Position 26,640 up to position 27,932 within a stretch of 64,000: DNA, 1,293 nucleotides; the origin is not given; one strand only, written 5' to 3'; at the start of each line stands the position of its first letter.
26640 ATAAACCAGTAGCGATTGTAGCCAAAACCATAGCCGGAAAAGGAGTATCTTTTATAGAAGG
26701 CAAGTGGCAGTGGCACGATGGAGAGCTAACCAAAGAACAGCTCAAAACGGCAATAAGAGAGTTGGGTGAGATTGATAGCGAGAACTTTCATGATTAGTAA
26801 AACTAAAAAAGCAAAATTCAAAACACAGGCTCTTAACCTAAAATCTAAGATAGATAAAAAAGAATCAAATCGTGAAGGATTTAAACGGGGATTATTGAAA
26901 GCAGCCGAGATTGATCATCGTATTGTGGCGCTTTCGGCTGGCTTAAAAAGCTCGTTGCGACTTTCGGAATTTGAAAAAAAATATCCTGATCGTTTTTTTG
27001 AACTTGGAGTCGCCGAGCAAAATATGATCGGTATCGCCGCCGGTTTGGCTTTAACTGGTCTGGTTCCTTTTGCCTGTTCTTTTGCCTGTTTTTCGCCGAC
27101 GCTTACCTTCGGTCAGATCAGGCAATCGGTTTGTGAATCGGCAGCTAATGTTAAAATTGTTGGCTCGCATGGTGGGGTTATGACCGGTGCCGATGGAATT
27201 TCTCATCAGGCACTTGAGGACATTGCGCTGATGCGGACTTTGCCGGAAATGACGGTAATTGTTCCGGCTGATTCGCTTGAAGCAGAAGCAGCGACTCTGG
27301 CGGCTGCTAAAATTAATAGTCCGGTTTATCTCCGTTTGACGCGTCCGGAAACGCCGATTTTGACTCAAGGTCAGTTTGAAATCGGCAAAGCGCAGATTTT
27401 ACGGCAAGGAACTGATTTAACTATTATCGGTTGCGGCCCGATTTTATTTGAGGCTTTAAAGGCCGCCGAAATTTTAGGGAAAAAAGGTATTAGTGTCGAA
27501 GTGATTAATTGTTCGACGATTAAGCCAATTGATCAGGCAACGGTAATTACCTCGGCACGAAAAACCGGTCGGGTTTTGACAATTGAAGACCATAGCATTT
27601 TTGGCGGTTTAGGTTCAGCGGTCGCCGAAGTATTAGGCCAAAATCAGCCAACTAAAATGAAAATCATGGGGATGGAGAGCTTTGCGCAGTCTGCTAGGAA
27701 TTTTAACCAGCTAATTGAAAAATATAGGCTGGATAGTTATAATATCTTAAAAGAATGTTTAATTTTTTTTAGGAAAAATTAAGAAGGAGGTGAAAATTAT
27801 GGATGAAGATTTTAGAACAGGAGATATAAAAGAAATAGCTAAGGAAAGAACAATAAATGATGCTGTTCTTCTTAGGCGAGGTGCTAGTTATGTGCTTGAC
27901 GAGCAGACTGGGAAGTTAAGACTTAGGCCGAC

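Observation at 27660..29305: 1.5 kb two-gene cassette inserted into the 3' end of transketolase-C, carrying a surrogate gene end and leaving the displaced original 3' end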

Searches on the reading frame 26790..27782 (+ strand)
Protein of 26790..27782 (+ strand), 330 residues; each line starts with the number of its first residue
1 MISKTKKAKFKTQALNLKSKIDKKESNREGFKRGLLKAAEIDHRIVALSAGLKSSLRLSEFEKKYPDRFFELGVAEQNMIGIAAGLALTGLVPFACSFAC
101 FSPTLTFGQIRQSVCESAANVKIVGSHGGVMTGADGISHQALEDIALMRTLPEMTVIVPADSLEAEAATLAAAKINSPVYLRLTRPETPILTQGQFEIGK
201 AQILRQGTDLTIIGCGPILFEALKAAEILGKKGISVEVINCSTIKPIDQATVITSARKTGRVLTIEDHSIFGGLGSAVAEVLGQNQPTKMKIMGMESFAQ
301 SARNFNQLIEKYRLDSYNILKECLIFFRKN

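Call 6: search_protein_families(library=pfam, proteins=[window:26790-27782:+], max_evalue=0.1)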
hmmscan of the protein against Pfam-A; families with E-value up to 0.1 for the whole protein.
window:26790-27782:+ (330 aa): 4 families
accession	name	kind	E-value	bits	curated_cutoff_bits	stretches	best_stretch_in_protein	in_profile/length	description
PF02779.29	Transket_pyr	-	4.4e-36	124.6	27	1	26-188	4-172/174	Transketolase, pyrimidine binding domain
PF02780.25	Transketolase_C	-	2e-30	105.7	25.9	1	199-298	1-104/124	Transketolase, C-terminal domain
PF22613.1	Transketolase_C_1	-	2e-05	25.2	27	1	206-312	10-110/113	Transketolase-like TK C-terminal domain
PF17147.9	PFOR_II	-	0.012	16.3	27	1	209-286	2-79/102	Pyruvate:ferredoxin oxidoreductase core domain II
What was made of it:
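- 26790..27782 (+): tktC, the C-terminal subunit of a split transketolase. It is intact, and its last ~28 codons come from the insert. Pfam Transket_pyr 4e-36 and Transketolase_C 2e-30 (call 6).
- Checked: tktC (26790-27782) carries Transket_pyr and Transketolase_C domains (call 6).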

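Call 16: find_related_loci(query=window:26790-27782:+, collection=genome_contigs, flank=6000)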
Query window:26790-27782:+ (330 aa) in genome_contigs; peptide patterns used: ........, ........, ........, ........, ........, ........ (x = any residue, [..] = any of these).
600 stretches matched a pattern (row limit reached: there are more); 540 encode a relative of the query (tblastn E <= 1e-3); the best 80 are kept; 80 distinct loci.
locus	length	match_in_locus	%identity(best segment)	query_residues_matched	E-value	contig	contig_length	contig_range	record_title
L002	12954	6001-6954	54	11-323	7e-109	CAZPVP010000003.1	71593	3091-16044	MAG TPA_asm: uncultured Gammaproteobacteria bacterium isolate SRP141376_co1_289 genome assembly, contig: NODE_966_length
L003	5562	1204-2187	52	1-328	1e-104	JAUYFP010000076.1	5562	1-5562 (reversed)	MAG: bacterium isolate C21_metabat.bin.20 C21_k141_369267, whole genome shotgun sequence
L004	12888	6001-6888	52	22-323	6e-102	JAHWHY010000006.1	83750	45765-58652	MAG: Candidatus Woesearchaeota archaeon isolate Yap150.bin7.227 contig-145_388, whole genome shotgun sequence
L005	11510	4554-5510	52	3-320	8e-102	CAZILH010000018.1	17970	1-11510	MAG TPA_asm: uncultured Gammaproteobacteria bacterium isolate SRP220891_co1_37 genome assembly, contig: NODE_5901_length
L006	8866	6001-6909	51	15-323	9e-102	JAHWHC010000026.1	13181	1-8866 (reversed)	MAG: Candidatus Woesearchaeota archaeon isolate FT1_425 k127_14606379, whole genome shotgun sequence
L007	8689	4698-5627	52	25-329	1e-100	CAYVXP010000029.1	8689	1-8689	MAG TPA_asm: uncultured Gammaproteobacteria bacterium isolate SRP272421_co2_156 genome assembly, contig: NODE_30959_leng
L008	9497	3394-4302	52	24-324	3e-100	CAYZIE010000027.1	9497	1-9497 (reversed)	MAG TPA_asm: uncultured Gammaproteobacteria bacterium isolate SRP200020_co5_182 genome assembly, contig: NODE_11299_leng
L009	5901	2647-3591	51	13-321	7e-100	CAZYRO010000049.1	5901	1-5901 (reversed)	MAG TPA_asm: uncultured Candidatus Saccharibacteria bacterium isolate SRP178699_co2_519 genome assembly, contig: NODE_16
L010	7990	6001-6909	52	22-324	5e-100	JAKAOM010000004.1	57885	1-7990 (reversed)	MAG: Candidatus Micrarchaeota archaeon isolate YF1.bin18 NODE_477_length_57885_cov_2.577825, whole genome shotgun sequen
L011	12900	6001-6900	52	24-321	1e-99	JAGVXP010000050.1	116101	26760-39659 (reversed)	Candidatus Woesearchaeota archaeon isolate RIFCSPHIGHO2_02_FULL_36_13 rifcsphigho2_02_scaffold_1398, whole genome shotgu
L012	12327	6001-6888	52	22-323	2e-99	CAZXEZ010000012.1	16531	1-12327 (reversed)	MAG TPA_asm: uncultured Methanosarcinales archaeon isolate SRP068000_co4_473 genome assembly, contig: NODE_4129_length_1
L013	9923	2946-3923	48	7-329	1e-99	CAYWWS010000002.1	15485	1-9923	MAG TPA_asm: Candidatus Woesearchaeota archaeon isolate SRP269290_co3_1000 genome assembly, contig: NODE_4228_length_154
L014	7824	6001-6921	50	17-321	6e-99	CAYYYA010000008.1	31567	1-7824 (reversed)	MAG TPA_asm: uncultured Gammaproteobacteria bacterium isolate SRP298887_co1_32 genome assembly, contig: NODE_1141_length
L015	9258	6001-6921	51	16-321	3e-97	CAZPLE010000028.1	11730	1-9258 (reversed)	MAG TPA_asm: uncultured bacterium isolate SRP231805_co4_127 genome assembly, contig: k141_252457, whole genome shotgun s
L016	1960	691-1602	50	23-324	2e-102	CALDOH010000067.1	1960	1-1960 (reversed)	MAG TPA_asm: uncultured bacterium isolate ERR2206790_bin.27_CONCOCT_v1.1_MAG genome assembly, contig: ERZ890879.15572, w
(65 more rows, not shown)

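Call 17: find_related_loci(query=window:26790-27782:+, collection=metagenome_contigs, flank=6000)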
Query window:26790-27782:+ (330 aa) in metagenome_contigs; peptide patterns used: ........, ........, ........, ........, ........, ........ (x = any residue, [..] = any of these).
599 stretches matched a pattern (row limit reached: there are more); 542 encode a relative of the query (tblastn E <= 1e-3); the best 80 are kept; 80 distinct loci.
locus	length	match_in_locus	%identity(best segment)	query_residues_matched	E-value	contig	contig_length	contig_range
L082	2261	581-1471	57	28-322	2e-109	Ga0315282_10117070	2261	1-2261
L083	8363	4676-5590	54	25-329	2e-103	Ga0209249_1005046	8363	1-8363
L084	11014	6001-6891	57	25-320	9e-104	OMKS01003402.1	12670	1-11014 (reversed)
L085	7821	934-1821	52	22-323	4e-102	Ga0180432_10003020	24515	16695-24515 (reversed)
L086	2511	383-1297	50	26-324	5e-102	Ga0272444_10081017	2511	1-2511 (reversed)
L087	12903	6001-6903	52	23-320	1e-97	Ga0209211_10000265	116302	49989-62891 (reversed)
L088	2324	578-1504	49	23-329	3e-101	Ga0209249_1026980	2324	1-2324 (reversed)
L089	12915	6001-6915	50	26-328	7e-97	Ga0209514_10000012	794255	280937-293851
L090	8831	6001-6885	51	28-320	5e-97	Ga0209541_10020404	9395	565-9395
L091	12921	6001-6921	50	25-329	2e-96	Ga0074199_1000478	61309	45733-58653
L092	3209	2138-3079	47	14-321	1e-97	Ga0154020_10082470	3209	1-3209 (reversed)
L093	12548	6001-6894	53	28-322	1e-95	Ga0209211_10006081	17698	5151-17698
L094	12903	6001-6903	49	23-321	2e-95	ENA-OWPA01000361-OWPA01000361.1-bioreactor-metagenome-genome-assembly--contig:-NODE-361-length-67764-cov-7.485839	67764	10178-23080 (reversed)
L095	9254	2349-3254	51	19-319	4e-95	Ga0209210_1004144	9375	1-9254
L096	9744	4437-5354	50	15-319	3e-95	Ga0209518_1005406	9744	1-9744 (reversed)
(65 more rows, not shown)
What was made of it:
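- Tried and rejected: The scans of genome_contigs and metagenome_contigs with TktC found nothing closer than 54-57% identity (calls 16, 17).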

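Call 18: find_homologous_proteins(query=window:26790-27782:+, max_evalue=1e-60)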
Query window:26790-27782:+ (330 aa): 7013 proteins with E <= 1e-60 among 8000 candidates; the best 120 are listed.
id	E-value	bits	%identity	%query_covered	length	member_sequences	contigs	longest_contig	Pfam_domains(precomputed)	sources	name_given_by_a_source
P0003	1.6e-209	712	100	100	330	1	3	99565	PF22613.2,PF02780.26,PF02779.30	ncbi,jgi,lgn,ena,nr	ncbi:MAG TPA: transketolase C-terminal domain-containing protein [Candidatus Bathyarchaeia archaeon]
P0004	3.8e-146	504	75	92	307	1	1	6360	PF22613.2,PF02780.26,PF02779.30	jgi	jgi:transketolase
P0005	1.9e-142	492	72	93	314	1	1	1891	PF22613.2,PF02780.26,PF02779.30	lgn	-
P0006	1.2e-118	414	63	90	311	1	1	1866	PF22613.2,PF02780.26,PF02779.30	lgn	-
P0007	1.4e-113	397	60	90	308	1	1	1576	PF22613.2,PF02780.26,PF02779.30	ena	-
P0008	1.8e-111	390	60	90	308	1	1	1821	PF02780.26,PF02779.30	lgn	-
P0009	5.6e-110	386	58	92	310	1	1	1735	PF02780.26,PF02779.30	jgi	jgi:transketolase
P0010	1.4e-104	368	58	91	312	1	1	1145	PF22613.2,PF02780.26,PF02779.30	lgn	-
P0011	2.8e-102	360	57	90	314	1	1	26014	PF02780.26,PF02779.30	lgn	-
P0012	5.7e-102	359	58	90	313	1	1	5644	PF22613.2,PF02780.26,PF02779.30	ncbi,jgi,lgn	ncbi:MAG: transketolase family protein [Patescibacteria group bacterium]|jgi:transketolase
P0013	1.0e-101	358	57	92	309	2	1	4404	PF02780.26,PF02779.30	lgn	-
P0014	3.4e-101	357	55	91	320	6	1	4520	PF22613.2,PF02780.26,PF02779.30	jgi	-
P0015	1.0e-100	355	55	95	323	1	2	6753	PF22613.2,PF02780.26,PF02779.30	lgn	-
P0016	2.0e-100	354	54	94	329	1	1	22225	PF22613.2,PF02780.26,PF02779.30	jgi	-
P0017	2.2e-100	354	56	91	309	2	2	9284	PF22613.2,PF02780.26,PF02779.30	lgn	-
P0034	1.8e-97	345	72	68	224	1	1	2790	PF22613.2,PF02780.26,PF02779.30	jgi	-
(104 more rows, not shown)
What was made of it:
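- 26790..27782 (+): 75% identical to P0004 (call 18).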

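Call 20: find_encoding_contigs(protein=P0004, flank=10000)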
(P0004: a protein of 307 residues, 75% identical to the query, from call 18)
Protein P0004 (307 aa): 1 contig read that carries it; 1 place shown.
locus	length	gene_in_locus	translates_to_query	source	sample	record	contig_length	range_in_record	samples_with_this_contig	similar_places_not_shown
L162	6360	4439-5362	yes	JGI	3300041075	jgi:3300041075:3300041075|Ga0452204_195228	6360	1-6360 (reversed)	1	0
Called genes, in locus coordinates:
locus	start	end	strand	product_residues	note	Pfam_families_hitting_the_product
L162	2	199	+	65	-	?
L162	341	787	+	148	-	PF02502:LacAB_rpiB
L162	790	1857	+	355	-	PF00162:PGK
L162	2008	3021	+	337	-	PF00044:Gp_dh_N, PF02800:Gp_dh_C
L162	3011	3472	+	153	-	PF00834:Ribul_P_3_epim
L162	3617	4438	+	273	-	PF00456:Transketolase_N, PF13292:DXP_synthase_N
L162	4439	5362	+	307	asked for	PF02779:Transket_pyr, PF22613:Transketolase_C_1 (faint), PF02780:Transketolase_C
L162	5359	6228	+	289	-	PF01116:F_bP_aldolase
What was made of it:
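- On Split transketolase, C-terminal subunit (the target gene): The operon is collinear with relatives (call 20).
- The flanks are collinear with the relatives' operon (call 20).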

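Call 21: find_encoding_contigs(protein=P0005, flank=10000)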
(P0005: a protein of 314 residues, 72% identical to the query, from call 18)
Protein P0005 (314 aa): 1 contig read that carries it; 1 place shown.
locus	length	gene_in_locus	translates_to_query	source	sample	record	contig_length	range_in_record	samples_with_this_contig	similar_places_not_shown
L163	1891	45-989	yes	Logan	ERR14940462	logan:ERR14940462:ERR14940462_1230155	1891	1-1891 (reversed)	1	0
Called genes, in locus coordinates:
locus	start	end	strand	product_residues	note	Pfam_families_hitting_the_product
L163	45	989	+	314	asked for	PF02779:Transket_pyr, PF22613:Transketolase_C_1 (faint), PF02780:Transketolase_C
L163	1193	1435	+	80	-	-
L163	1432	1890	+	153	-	?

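Call 22: find_encoding_contigs(protein=P0034, flank=10000)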
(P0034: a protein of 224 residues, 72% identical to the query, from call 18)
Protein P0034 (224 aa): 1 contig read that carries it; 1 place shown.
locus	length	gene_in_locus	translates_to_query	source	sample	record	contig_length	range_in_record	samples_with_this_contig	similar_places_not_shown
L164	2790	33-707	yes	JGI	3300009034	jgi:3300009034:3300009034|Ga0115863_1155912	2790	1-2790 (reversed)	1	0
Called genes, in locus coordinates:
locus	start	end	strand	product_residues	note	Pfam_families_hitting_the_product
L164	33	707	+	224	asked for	PF02779:Transket_pyr, PF02780:Transketolase_C, PF22613:Transketolase_C_1 (weak)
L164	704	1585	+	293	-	PF01116:F_bP_aldolase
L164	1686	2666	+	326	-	PF00294:PfkB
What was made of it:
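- On Site-specific integrative element / CIME: Relatives at 72-75% identity have tktC-FBA, without eamA (calls 20, 22).
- The closest relatives have tktC overlapping the aldolase gene, with no cargo (calls 20, 22).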
